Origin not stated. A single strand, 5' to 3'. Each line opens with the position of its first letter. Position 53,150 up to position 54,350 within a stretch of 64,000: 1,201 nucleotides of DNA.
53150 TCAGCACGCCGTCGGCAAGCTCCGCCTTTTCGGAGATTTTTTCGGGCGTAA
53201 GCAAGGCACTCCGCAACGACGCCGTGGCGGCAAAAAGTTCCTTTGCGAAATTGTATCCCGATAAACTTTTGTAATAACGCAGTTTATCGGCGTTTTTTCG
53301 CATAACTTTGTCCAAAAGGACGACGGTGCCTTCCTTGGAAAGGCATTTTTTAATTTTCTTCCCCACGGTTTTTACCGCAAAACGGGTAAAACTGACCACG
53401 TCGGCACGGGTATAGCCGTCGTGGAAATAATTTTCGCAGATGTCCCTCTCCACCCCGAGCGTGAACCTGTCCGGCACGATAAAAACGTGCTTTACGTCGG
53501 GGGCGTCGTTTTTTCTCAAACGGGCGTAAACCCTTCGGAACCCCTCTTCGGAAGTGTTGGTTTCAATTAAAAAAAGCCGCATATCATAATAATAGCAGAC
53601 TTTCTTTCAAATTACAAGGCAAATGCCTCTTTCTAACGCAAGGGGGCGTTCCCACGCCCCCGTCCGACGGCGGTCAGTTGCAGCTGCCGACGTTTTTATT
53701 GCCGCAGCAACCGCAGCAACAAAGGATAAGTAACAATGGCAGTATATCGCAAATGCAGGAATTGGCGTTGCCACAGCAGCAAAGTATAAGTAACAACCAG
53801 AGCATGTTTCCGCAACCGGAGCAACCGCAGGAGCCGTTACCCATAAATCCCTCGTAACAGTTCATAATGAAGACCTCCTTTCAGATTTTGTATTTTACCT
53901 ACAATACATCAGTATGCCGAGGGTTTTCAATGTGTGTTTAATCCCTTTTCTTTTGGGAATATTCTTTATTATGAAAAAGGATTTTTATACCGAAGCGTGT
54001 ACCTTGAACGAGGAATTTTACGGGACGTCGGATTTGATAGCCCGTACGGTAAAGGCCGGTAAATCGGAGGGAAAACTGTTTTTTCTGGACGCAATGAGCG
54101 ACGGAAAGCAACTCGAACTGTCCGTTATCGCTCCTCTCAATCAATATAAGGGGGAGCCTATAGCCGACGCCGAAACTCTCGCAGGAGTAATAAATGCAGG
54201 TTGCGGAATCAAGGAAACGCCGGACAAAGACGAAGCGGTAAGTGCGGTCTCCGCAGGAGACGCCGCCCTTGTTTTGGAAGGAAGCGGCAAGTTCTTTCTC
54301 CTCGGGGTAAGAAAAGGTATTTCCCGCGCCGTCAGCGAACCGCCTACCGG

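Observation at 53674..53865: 63-aa hydrophobic protein with 15 cysteines and an internal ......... duplication, divergent from the germination operon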

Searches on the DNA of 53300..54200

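Call 84: search_rna_families(source=window, start=53300, end=54200, threshold=evalue, max_evalue=1)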
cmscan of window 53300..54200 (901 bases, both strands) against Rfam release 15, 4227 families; matches with E-value up to 1: 1.
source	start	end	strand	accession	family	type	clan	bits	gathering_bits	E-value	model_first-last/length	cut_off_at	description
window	53692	53786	-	RF00452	MIR172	Gene; miRNA;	-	22.3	70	0.04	1-114/114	no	mir-172 microRNA precursor family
